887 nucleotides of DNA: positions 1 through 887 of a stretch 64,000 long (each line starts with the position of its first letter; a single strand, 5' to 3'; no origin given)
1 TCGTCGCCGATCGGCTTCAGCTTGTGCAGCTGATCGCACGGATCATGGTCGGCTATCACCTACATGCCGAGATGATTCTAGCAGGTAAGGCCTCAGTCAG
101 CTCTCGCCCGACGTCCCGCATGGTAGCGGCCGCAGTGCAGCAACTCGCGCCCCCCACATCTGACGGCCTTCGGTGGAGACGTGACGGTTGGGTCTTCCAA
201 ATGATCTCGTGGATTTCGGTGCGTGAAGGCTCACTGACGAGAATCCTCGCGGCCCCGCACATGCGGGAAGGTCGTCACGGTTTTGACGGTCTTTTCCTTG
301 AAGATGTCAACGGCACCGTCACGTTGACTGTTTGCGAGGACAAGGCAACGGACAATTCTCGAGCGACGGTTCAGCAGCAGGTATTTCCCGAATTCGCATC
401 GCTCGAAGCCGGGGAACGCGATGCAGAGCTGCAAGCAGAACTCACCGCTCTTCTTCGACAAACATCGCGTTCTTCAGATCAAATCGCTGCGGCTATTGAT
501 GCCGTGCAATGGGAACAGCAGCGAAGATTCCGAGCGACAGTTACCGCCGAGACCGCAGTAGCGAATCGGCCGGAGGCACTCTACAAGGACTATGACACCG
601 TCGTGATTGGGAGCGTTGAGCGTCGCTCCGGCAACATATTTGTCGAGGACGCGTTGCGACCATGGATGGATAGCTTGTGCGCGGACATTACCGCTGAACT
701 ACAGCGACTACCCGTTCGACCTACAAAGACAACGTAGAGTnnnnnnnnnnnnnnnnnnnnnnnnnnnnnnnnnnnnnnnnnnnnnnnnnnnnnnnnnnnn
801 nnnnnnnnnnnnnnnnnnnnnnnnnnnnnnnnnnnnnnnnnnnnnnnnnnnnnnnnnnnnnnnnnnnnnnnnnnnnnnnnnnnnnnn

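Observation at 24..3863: Two-gene cassette: PD-(D/E)xK-like ORF plus a 1040-aa DExH helicase, a candidate Hachiman-like or novel helicase-nuclease defence module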

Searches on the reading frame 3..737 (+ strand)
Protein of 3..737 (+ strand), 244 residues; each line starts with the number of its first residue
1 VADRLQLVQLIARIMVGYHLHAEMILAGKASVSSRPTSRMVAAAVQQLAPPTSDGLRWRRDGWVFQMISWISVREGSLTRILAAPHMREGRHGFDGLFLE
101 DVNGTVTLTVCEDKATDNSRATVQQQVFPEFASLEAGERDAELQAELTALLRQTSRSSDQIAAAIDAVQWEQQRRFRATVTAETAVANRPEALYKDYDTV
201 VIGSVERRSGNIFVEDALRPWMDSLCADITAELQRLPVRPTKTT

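Call 5: search_protein_families(library=pfam, proteins=[window:3-737:+], max_evalue=1)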
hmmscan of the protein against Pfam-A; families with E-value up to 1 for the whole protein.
window:3-737:+ (244 aa): 0 families

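Call 6: search_protein_families(library=padloc, proteins=[window:3-737:+], max_evalue=1)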
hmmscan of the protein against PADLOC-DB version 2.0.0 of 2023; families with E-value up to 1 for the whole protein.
window:3-737:+ (244 aa): 0 families

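Call 9: find_homologous_proteins(query=window:3-737:+, max_evalue=0.01)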
Query window:3-737:+ (244 aa): 40 proteins with E <= 0.01 among 3403 candidates.
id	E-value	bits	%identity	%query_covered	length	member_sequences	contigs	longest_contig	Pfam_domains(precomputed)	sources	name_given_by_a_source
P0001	2.6e-154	529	100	100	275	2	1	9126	-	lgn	-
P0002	5.7e-72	260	52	95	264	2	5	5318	-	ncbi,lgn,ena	-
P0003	8.4e-72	259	51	93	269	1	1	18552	-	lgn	-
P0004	1.3e-49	187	40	95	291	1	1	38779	-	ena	-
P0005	5.2e-49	185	40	97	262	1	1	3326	-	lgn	-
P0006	1.8e-48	183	40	97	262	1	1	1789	-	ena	-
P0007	3.8e-48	182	39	97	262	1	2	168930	-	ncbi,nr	ncbi:MAG: hypothetical protein ABFD54_12990 [Armatimonadota bacterium]|nr:hypothetical protein [bact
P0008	6.5e-48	181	38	96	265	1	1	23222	-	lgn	-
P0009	1.3e-47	180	40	97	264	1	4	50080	-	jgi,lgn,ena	jgi:hypothetical protein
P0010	1.5e-44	170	38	96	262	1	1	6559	-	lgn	-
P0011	2.2e-44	170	38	97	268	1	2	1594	-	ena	-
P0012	9.4e-44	168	39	97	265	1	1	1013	-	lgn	-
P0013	1.2e-43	167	37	94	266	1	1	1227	-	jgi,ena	-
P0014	6.5e-43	165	36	97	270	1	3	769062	-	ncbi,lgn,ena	-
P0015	2.5e-42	163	38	97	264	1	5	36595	-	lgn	-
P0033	1.9e-21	95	29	95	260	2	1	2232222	-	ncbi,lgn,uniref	ncbi:hypothetical protein [Chryseobacterium sp. 'Rf worker isolate 10']|uniref:hypothetical protein 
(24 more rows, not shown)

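Call 10: find_encoding_contigs(protein=P0001, flank=10000, max_places=6)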
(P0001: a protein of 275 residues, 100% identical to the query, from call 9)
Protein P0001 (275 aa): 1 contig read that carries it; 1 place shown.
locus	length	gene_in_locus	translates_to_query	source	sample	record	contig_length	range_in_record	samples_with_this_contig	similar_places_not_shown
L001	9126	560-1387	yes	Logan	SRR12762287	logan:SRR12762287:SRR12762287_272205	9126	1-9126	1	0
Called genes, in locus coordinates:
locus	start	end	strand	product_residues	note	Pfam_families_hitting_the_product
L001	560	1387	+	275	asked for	-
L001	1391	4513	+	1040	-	PF00270:DEAD, PF04851:ResIII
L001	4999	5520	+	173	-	PF00466:Ribosomal_L10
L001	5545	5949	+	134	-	PF16320:Ribosomal_L12_N, PF00542:Ribosomal_L12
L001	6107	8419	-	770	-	-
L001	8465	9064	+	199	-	-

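Call 13: find_encoding_contigs(protein=P0007, flank=10000, max_places=2)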
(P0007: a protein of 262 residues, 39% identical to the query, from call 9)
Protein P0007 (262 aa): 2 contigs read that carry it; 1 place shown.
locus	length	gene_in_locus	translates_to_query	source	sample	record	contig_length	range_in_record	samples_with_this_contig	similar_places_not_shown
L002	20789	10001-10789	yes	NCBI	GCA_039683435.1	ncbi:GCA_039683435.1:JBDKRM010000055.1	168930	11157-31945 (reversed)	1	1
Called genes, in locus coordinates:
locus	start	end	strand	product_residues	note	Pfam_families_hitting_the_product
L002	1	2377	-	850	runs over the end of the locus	PF13671:AAA_33, PF00149:Metallophos, PF16542:PNKP_ligase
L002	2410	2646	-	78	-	-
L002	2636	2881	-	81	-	PF14206:Cys_rich_CPCC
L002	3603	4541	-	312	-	PF10127:RlaP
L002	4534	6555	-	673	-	PF14559:TPR_19 (faint), PF12895:ANAPC3 (faint), PF13646:HEAT_2, PF03130:HEAT_PBS (faint)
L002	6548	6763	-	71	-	-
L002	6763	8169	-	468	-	PF12623:Hen1_L, PF13489:Methyltransf_23, PF02353:CMAS (weak), PF05175:MTS (faint), PF08241:Methyltransf_11 (weak), PF08242:Methyltransf_12, PF13649:Methyltransf_25, PF13847:Methyltransf_31 (weak)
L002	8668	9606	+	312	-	PF14022:DUF4238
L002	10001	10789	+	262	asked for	-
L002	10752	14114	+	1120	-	PF00270:DEAD, PF04851:ResIII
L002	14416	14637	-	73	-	-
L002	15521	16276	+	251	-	-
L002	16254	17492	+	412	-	PF00534:Glycos_transf_1, PF13692:Glyco_trans_1_4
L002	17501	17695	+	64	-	-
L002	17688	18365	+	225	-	-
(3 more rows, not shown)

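Call 14: find_encoding_contigs(protein=P0033, flank=10000, max_places=2)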
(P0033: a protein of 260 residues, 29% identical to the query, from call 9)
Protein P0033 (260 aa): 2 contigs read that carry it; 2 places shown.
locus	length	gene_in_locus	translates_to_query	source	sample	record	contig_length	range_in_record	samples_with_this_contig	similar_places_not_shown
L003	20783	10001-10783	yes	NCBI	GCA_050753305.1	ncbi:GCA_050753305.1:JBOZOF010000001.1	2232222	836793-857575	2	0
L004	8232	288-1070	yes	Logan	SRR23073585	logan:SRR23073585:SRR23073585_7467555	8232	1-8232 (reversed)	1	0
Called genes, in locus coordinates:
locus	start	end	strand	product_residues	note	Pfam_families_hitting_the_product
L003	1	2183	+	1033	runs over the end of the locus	PF07715:Plug, PF00593:TonB_dep_Rec_b-barrel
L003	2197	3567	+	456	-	PF14322:SusD-like_3, PF14559:TPR_19 (faint), PF07980:SusD_RagB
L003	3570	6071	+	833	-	PF20434:BD-FAE (weak), PF01738:DLH (faint), PF00326:Peptidase_S9, PF08840:BAAT_C (weak)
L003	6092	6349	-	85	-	PF20130:DUF6520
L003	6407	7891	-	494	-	PF07291:MauE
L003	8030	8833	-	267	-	PF12833:HTH_18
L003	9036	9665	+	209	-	PF00440:TetR_N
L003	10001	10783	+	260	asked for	-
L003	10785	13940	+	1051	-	PF00270:DEAD, PF04851:ResIII, PF00271:Helicase_C (weak)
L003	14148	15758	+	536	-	-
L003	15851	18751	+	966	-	PF02463:SMC_N (weak), PF13175:AAA_15, PF13304:AAA_21, PF12476:DUF3696 (weak)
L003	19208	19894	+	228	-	-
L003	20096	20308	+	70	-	PF12844:HTH_19 (weak), PF01381:HTH_3, PF13443:HTH_26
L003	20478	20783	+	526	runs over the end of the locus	PF12161:HsdM_N, PF02384:N6_Mtase, PF01170:UPF0020, PF07669:Eco57I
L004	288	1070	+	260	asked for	-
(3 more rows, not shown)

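Call 16: search_protein_families(library=padloc, alignment_id=A1, max_evalue=1)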
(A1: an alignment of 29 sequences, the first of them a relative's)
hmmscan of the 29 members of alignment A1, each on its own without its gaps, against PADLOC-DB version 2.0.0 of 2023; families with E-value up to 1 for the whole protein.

A. member 1, P0001 (275 aa): 0 families

B. families by the number of members that match (of 29 scanned): 4 families
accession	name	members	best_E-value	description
PDLC04974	PDC-S26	1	0.00061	-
PDLC00172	HamA1|HamA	1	0.0059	DUF1837 domain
PDLC03374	MTase_II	1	0.0092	Type II methyltransferase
PDLC01716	typeIV_Cas6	1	0.014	Cas6_5_IV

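Call 17: search_solved_structures(query=A1, max_evalue=10, show_alignments=2)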
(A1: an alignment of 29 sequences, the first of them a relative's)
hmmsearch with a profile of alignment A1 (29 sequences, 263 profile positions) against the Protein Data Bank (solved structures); distinct sequences matched with E-value up to 10: 1.
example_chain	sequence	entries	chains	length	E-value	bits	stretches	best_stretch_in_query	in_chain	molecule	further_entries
5z5d_A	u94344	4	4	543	0.56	12.6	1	161-207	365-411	Beta-xylosidase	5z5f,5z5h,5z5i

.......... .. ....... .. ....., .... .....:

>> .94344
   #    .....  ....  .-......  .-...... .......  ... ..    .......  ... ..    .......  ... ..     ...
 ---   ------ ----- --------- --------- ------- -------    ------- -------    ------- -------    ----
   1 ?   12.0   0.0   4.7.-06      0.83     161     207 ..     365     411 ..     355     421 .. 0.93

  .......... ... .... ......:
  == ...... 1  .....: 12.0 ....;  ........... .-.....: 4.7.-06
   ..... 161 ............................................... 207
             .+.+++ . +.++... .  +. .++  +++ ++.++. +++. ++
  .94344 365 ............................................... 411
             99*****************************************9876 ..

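Call 19: search_protein_families(library=ncbifam, proteins=[P0001], max_evalue=0.1)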
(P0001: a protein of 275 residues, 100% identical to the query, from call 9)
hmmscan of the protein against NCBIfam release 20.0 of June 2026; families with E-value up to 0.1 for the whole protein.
P0001 (275 aa): 0 families

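Call 22: find_encoding_contigs(protein=P0002, flank=10000, max_places=3)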
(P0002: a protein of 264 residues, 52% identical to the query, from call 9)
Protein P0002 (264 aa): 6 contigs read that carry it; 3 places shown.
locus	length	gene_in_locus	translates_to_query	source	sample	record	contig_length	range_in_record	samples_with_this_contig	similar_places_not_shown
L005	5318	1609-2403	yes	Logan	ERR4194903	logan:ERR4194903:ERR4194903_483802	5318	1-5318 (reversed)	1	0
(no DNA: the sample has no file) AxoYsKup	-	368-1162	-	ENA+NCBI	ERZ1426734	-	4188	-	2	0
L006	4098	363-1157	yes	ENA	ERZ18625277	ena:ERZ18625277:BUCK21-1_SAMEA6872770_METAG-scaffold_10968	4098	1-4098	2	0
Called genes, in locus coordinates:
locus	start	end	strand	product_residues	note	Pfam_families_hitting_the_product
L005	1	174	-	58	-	?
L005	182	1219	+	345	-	PF00589:Phage_integrase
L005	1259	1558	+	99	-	-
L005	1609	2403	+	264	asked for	-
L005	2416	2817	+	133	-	-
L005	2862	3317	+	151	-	-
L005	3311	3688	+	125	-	PF05717:TnpB_IS66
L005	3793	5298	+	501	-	PF13007:LZ_Tnp_IS66, PF13005:zf-IS66, PF03050:DDE_Tnp_IS66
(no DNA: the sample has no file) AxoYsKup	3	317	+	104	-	?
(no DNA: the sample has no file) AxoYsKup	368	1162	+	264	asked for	-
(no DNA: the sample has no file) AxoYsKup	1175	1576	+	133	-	-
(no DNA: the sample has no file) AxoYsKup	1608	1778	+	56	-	-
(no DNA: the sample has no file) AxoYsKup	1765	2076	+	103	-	-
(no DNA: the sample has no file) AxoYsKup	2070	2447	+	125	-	PF05717:TnpB_IS66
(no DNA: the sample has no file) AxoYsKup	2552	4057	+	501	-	PF13007:LZ_Tnp_IS66, PF13005:zf-IS66, PF03050:DDE_Tnp_IS66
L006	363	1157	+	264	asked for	-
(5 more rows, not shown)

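Call 23: find_encoding_contigs(protein=P0003, flank=10000, max_places=2)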
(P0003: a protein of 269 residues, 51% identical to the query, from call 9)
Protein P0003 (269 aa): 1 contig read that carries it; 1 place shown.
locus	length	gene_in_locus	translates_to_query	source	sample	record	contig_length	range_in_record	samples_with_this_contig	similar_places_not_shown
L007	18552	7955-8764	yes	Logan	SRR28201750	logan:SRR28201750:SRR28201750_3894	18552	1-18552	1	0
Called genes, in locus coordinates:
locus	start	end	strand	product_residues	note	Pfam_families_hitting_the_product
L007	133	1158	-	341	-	PF13814:Replic_Relax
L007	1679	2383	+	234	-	PF13560:HTH_31 (weak)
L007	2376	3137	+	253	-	-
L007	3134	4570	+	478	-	PF02534:T4SS-DNA_transf (faint), PF01935:DUF87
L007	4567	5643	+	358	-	PF00589:Phage_integrase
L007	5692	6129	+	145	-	PF24719:Imm33-like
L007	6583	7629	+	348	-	PF00589:Phage_integrase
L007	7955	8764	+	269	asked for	-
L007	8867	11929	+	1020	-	PF00270:DEAD, PF04851:ResIII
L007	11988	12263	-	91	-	-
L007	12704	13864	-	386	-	-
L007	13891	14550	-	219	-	PF04545:Sigma70_r4 (weak), PF08281:Sigma70_r4_2 (weak)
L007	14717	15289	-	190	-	-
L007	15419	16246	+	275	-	-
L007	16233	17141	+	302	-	-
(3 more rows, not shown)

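Call 24: find_related_loci(query=A1, collection=genome_contigs, flank=8000)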
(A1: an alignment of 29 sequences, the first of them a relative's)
Query A1 (275 aa) in genome_contigs; peptide patterns used: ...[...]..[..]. (x = any residue, [..] = any of these).
59 stretches matched a pattern; 35 encode a relative of the query (tblastn E <= 1e-3); 35 distinct loci.
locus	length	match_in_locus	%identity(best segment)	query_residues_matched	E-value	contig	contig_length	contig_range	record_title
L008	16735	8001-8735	36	27-267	2e-49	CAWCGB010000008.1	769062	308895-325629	MAG: uncultured delta proteobacterium isolate MFD01231.bin.2.77 genome assembly, contig: contig_5126, whole genome shotg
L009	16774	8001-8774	35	23-267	4e-42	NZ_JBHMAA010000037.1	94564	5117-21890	Rhizobium puerariae strain TBRC 4938 GCM70008137_75, whole genome shotgun sequence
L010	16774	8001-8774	35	23-267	8e-42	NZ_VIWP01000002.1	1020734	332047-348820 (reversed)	Neorhizobium alkalisoli strain 1225 Ga0365424_102, whole genome shotgun sequence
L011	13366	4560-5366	32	3-265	1e-41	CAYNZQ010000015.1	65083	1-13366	MAG TPA_asm: uncultured Citromicrobium sp. isolate binchicken_co237_52 genome assembly, contig: NODE_308_length_65083_co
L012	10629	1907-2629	33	32-269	3e-41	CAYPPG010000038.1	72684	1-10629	MAG TPA_asm: uncultured bacterium isolate SRP141376_co4_190 genome assembly, contig: NODE_631_length_72684_cov_9.194413,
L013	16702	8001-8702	35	38-265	4e-41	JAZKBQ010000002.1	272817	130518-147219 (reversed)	MAG: Pseudomonadota bacterium isolate ADI_H3L2_1_122_18_3-bin087 ADIH3L21_B087_0_000000000002, whole genome shotgun sequ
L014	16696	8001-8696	36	25-256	8e-41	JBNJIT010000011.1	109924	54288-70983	MAG: Pseudomonadota bacterium isolate BWe25A 11, whole genome shotgun sequence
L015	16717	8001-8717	37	27-260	4e-40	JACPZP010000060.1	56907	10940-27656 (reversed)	MAG: Planctomycetota bacterium isolate NC_groundwater_892_Pr1_S2p5_60_19 Montesol18_S2p5_coassembly_scaffold_317717, who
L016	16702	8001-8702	34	38-265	8e-40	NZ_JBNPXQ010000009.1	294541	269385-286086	Sphingomonas zeicaulis strain DSM 100587 Ga0373354_09, whole genome shotgun sequence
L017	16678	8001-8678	35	38-257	6e-38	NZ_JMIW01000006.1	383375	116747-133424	Erythrobacter longus strain DSM 6997 contig6, whole genome shotgun sequence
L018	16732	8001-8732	33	27-269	2e-37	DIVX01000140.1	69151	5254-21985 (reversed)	MAG TPA_asm: Desulfovibrio sp. UBA6121 UBA6121_contig_6946, whole genome shotgun sequence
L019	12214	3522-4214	36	38-263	2e-37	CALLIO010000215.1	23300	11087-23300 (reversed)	MAG: uncultured Altererythrobacter sp. isolate B4_Bin_METABAT__36_1 genome assembly, contig: c_000000428509, whole genom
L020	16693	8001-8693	36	38-263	2e-37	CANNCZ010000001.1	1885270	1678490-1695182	uncultured Erythrobacter sp. isolate 1010.fasta genome assembly, contig: NODE_1, whole genome shotgun sequence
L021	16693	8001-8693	36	38-263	2e-37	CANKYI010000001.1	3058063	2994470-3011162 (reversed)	uncultured Erythrobacter sp. isolate 229.fasta genome assembly, contig: NODE_1, whole genome shotgun sequence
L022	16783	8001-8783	34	9-263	2e-37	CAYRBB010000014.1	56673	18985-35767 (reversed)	MAG TPA_asm: uncultured Sphingomonadaceae bacterium isolate SRP321284_co1_88 genome assembly, contig: NODE_638_length_56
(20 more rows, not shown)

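Call 27: predict_structure(alignment_id=A1)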
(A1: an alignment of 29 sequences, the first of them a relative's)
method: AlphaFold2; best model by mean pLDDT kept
length: 275 residues; sequences in the alignment: 29
mean_pLDDT: 94.4   pTM: 0.90
mean pLDDT of the five models: 94.4, 93.2, 93.1, 93.1, 91.5
residues with pLDDT >= 90: 241; 70-90: 31; 50-70: 3; < 50: 0
segments of 3 or more residues with pLDDT < 50: none
pLDDT, mean of each block of 10 residues (from residue 1): 85 96 96 98 96 93 89 97 95 96 92 86 85 94 97 98 96 95 95 95 95 97 98 97 97 98 97 86
secondary structure, 60 per line:
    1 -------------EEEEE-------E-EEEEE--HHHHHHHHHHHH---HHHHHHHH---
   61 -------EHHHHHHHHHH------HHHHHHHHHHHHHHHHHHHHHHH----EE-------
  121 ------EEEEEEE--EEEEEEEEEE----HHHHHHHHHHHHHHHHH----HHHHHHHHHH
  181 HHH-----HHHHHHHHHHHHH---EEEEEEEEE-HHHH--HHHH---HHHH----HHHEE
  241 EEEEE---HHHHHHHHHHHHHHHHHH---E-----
elements in order: E14-18 E28-32 H35-46 H50-57 H69-78 H85-107 E127-133 E136-145 H150-166 H171-183 H189-201 E205-213 H215-218 H221-224 H228-231 E239-245 H249-266

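Call 30: fold_search(model_id=the predicted structure, library=pdb)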
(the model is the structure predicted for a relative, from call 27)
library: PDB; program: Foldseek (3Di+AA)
matches with E <= 10: 472; with E <= 0.001: 2
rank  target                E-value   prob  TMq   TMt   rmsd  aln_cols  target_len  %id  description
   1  8zue_A                7.7e-04  0.99  0.39  0.23  12.0       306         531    9  cryo-electron microscopy (cryo-EM) structure of the Hachiman defense system from Escherichia coli (released 2025-03-26)
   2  8vx9_A                8.1e-04  1.00  0.47  0.49   9.0       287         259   11  Structure of HamAB apo complex from the Escherichia coli Hachiman defense system (released 2024-03-13)
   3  8vxy_A                1.4e-02  0.94  0.40  0.43   9.3       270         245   13  Structure of HamA(E138A,K140A)B-plasmid DNA complex from the Escherichia coli Hachiman defense system (released 2024-03-13)
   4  9f9l_A                6.2e-02  0.33  0.18  0.24  15.6       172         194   13  Crystal structure of MUS81-EME1 bound by compound 16. (released 2024-07-03)
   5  5lnc_B                1.6e-01  0.04  0.11  0.09  26.6       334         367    9  Structure of SPX domain of the yeast inorganic polyphophate polymerase Vtc4 crystallized by carrier-driven crystalliza (released 2016-11-09)
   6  7d3y_B                1.9e-01  0.04  0.11  0.09  22.5       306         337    9  Crystal structure of the osPHR2-osSPX2 complex (released 2021-10-06)
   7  5iit_C                2.3e-01  0.03  0.11  0.09  27.1       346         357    8  Structure of SPX domain of the yeast inorganic polyphophate polymerase Vtc4 crystallized by carrier-driven crystalliza (released 2016-04-27)
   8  6wam_F                2.5e-01  0.21  0.24  0.17   9.8       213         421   11  Structure of Acinetobacter baumannii Cap4 SAVED/CARF-domain containing receptor (released 2020-06-17)
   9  6wan_F                2.9e-01  0.20  0.24  0.18   9.7       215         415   11  Structure of Acinetobacter baumannii Cap4 SAVED/CARF-domain containing receptor with the cyclic trinucleotide 3'3'3'-c (released 2020-06-17)
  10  4p0p_B                3.1e-01  0.09  0.14  0.14  10.9       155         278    9  Crystal structure of Human Mus81-Eme1 in complex with 5'-flap DNA, and Mg2+ (released 2014-05-28)
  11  7epe                  4.1e-01  0.04  0.14  0.11  25.4       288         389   11  Crystal structure of mGlu2 bound to NAM563 (released 2021-06-23)
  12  2fok_A                4.5e-01  0.20  0.29  0.17  12.0       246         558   11  STRUCTURE OF RESTRICTION ENDONUCLEASE FOKI (released 1998-06-17)
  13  7mcs_G                4.5e-01  0.09  0.20  0.16  17.1       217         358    8  Cryo-electron microscopy structure of TnsC(1-503)A225V bound to DNA (released 2022-02-23)
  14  6ece_B                6.3e-01  0.09  0.15  0.17  13.2       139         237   14  Vlm2 thioesterase domain with genetically encoded 2,3-diaminopropionic acid bound with a dodecadepsipeptide, space gro (released 2018-12-12)
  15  4p0q_B                6.3e-01  0.06  0.13  0.13  13.5       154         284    9  Crystal structure of Human Mus81-Eme1 in complex with 5'-flap DNA (released 2014-05-28)
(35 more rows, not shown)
